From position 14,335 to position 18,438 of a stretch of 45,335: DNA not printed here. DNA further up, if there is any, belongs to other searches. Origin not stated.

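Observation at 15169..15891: Four tandem repeats of about 45 aa inserted between sensor-1 and the Arg-finger region of ClpC-like AAA+ domain 2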

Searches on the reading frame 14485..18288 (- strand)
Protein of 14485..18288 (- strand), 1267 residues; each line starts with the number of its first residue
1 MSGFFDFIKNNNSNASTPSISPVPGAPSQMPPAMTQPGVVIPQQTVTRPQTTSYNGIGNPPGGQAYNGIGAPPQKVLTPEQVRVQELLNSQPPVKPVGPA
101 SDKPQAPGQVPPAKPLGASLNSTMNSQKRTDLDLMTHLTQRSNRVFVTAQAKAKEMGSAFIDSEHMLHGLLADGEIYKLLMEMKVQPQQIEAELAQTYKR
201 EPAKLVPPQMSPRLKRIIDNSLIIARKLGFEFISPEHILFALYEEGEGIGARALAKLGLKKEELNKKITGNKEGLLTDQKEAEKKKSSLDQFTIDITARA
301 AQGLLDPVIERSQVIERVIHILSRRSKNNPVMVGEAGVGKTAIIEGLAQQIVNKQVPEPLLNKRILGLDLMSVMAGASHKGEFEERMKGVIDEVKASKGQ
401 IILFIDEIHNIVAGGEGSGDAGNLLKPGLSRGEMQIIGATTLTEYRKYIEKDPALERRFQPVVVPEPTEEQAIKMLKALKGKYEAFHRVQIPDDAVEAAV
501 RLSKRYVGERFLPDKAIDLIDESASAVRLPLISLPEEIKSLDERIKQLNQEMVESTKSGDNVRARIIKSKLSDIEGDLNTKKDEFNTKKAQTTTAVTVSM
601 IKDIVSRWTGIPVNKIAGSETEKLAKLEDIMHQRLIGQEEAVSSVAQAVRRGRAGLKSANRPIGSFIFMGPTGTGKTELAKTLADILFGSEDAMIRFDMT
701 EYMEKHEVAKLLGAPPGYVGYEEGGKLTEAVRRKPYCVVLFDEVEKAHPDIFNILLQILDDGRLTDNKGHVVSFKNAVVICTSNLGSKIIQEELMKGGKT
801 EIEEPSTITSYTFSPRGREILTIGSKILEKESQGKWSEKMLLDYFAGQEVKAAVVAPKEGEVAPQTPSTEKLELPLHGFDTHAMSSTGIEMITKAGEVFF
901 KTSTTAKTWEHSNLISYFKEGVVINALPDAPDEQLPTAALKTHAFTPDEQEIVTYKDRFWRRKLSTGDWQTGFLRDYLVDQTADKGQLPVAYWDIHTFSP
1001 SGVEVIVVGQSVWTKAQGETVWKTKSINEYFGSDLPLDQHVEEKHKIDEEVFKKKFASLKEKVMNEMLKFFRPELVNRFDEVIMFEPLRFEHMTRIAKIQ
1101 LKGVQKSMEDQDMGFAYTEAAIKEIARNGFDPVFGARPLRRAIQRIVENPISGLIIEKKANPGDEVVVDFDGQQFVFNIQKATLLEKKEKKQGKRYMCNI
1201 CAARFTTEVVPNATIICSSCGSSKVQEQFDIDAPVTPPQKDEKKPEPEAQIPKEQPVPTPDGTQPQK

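Call 3: search_protein_families(library=pfam, proteins=[window:14485-18288:-], max_evalue=0.01)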
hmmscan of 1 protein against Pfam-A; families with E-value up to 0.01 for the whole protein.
window:14485-18288:- (1267 aa): 26 families (the best 25 are shown)
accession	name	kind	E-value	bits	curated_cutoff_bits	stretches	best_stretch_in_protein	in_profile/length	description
PF07724.20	AAA_2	-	3.2e-68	229.4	27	2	661-804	1-146/166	AAA domain (Cdc48 subfamily)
PF17871.7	AAA_lid_9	-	5.2e-31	107.1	22.8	1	468-565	1-98/104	AAA lid domain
PF10431.15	ClpB_D2-small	-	7.9e-23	80.7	21.9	1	1088-1168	1-81/81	C-terminal, D2-small domain, of ClpB protein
PF02861.25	Clp_N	-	3.3e-21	75.6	20.7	2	224-268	4-48/53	Clp amino terminal domain, pathogenicity island component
PF00004.35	AAA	-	8.2e-21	75.3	21.2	2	332-441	3-109/131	ATPase family associated with various cellular activities (AAA)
PF07728.20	AAA_5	-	4.6e-19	69.2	22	1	666-787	2-125/139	AAA domain (dynein-related subfamily)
PF13401.12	AAA_22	-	2.5e-10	41.2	27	1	665-761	7-110/130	AAA domain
PF00158.32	Sigma54_activat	-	2.8e-08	34.1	20.2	1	664-782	23-140/168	Sigma-54 interaction domain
PF13191.12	AAA_16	-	7.9e-08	33.4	32.6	1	308-353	2-50/167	AAA ATPase domain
PF13173.12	AAA_14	-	4.9e-06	27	27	0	667-762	6-88/129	AAA domain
PF05621.17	TniB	-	1.5e-05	25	22.4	1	351-466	72-186/189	Bacterial TniB protein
PF12775.13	AAA_7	-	3.3e-05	23.9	25.8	0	326-356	32-62/181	P-loop containing dynein motor region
PF20030.5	bpMoxR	-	6.9e-05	22.5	27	0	667-765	35-127/205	MoxR domain in the MoxR-vWA-beta-propeller ternary systems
PF01637.24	ATPase_2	-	9.4e-05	22.8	33.2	0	311-418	4-125/225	ATPase domain predominantly from Archaea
PF05673.19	DUF815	-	0.00047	19.8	23.8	0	310-407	36-115/249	Protein of unknown function (DUF815)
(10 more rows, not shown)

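Call 4: search_solved_structures(query=window:14485-18288:-, show_alignments=2, max_evalue=1e-50)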
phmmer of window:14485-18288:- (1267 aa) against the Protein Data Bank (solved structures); distinct sequences matched with E-value up to 1e-50: 53.
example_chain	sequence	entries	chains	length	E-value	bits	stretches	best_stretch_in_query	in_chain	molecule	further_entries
3j3t_A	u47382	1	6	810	1.2e-230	771.8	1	137-793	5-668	Negative regulator of genetic competence ClpC/MecB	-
3j3s_A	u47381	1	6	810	1.2e-230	771.8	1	137-793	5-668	Negative regulator of genetic competence ClpC/MecB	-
7abr_A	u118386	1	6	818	2.3e-230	770.9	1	137-793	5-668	Negative regulator of genetic competence ClpC/MecB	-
3j3r_A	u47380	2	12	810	7.3e-230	769.2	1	137-793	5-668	Negative regulator of genetic competence ClpC/MecB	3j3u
6em9_A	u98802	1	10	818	4e-223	746.9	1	136-797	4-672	ATP-dependent Clp protease ATP-binding subunit ClpC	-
6em8_A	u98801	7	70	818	5.5e-223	746.5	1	136-797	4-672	ATP-dependent Clp protease ATP-binding subunit ClpC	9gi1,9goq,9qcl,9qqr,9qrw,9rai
6og3_E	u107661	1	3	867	9e-218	729.2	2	137-598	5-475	Hyperactive disaggregase ClpB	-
6oax_C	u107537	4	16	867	9.8e-218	729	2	137-598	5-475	Hyperactive disaggregase ClpB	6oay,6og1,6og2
4d2q_A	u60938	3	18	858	3.7e-217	727.1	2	137-598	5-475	CLPB | CHAPERONE PROTEIN CLPB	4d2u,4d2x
6qs4_A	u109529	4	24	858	1.1e-215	722.3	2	137-598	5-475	Chaperone protein ClpB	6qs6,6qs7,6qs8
6rn2_A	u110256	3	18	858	1.3e-215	722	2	137-598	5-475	Chaperone protein ClpB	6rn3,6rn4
5ofo_C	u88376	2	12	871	2.8e-213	714.3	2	137-598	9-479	Chaperone protein ClpB,ATP-dependent Clp protease ATP-binding subunit ClpA,Chaperone prote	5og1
1qvr_A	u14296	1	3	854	1.8e-211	708.3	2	138-576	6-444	ClpB protein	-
4ciu_A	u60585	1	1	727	3.1e-209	700.9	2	278-598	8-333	CHAPERONE PROTEIN CLPB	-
8a8u_A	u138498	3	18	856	3.8e-209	700.6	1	137-793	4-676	ATP-dependent Clp protease ATP-binding subunit ClpC1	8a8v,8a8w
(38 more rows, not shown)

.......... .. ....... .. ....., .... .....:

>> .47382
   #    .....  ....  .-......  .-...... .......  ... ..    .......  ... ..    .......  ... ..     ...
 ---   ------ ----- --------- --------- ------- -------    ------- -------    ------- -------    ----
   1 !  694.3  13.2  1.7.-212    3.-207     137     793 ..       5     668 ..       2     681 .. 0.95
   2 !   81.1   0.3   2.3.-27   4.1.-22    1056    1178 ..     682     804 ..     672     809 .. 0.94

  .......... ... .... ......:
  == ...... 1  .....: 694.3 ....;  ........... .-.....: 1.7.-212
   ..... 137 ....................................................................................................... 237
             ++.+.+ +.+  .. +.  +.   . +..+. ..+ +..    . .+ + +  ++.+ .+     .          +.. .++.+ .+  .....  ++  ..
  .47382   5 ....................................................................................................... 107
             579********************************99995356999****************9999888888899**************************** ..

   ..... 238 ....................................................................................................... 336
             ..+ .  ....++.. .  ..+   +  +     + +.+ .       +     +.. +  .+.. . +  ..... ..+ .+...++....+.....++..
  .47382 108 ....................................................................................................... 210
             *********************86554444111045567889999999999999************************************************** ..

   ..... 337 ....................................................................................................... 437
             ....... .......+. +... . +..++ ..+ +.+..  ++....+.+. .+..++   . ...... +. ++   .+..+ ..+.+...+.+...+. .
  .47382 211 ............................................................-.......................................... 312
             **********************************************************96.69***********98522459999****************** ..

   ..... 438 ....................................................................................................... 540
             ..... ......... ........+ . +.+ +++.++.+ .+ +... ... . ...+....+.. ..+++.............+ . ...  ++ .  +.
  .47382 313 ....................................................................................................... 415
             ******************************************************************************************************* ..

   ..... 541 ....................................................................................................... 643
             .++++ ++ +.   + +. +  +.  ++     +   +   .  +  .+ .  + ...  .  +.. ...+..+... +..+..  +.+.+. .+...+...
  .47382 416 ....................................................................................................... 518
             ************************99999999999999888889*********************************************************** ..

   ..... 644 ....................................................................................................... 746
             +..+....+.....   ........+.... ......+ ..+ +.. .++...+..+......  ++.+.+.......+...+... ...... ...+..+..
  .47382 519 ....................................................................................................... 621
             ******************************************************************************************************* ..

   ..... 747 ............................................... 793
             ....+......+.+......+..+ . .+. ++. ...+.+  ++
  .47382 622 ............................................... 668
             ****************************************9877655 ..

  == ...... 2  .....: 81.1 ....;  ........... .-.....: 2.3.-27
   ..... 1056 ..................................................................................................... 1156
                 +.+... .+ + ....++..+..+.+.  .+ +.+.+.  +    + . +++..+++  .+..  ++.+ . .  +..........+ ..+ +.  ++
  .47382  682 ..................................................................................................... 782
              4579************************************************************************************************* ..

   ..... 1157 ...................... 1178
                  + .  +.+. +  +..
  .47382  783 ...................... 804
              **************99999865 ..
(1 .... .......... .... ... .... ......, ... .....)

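Call 55: search_protein_families(library=ncbifam, proteins=[window:14485-18288:-], max_evalue=0.001)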
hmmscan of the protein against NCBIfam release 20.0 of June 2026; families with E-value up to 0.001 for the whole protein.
window:14485-18288:- (1267 aa): 25 families
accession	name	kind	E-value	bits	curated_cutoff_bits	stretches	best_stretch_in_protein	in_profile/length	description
TIGR03346.1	chaperone_ClpB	equivalog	9.4e-283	940.6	1232.1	3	138-589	1-454/853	ATP-dependent chaperone ClpB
NF008118.0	PRK10865.1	equivalog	3.3e-242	806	1417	3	137-597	5-474/857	ATP-dependent chaperone ClpB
NF033606.1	heat_AAA_ClpK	exception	3.5e-221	736.7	1900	2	117-799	91-779/949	heat shock survival AAA family ATPase ClpK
NF033607.0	disagg_AAA_ClpG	exception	1.8e-216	721.1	1900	2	132-794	83-753/932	AAA family protein disaggregase ClpG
TIGR03345.1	VI_ClpV1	equivalog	4e-214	713.5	884.95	3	139-587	2-475/852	type VI secretion system ATPase TssH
TIGR02639.1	ClpA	equivalog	4.4e-211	702.9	993.15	2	140-816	3-638/734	ATP-dependent Clp protease ATP-binding subunit ClpA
NF008263.0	PRK11034.1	equivalog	4.7e-151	504.2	1350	3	146-532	10-414/758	ATP-dependent Clp protease ATP-binding subunit ClpA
NF003745.1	PRK05342.1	equivalog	2.7e-11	43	359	2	618-687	56-133/418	ATP-dependent Clp protease ATP-binding subunit ClpX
TIGR03922.1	T7SS_EccA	equivalog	1e-06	27.6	466.65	0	643-689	293-338/557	type VII secretion AAA-ATPase EccA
NF001679.0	PRK00440.1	equivalog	2e-06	27.1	303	0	662-691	38-67/322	replication factor C small subunit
TIGR02928.1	TIGR02928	subfamily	5.9e-06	25.4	181.3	0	629-687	11-64/366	orc1/cdc6 family replication initiation protein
NF009067.0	PRK12402.1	equivalog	7.3e-06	25.2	317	0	634-705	16-80/340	replication factor C small subunit 2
TIGR00382.1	clpX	equivalog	1e-05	24.8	370.75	0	623-687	68-141/414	ATP-dependent protease ATP-binding subunit ClpX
NF009881.0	PRK13341.1-2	equivalog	1.7e-05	22.9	651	0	662-685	51-74/736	AAA family ATPase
TIGR02640.1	gas_vesic_GvpN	equivalog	2e-05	24.2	266.8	0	645-685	7-43/262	gas vesicle protein GvpN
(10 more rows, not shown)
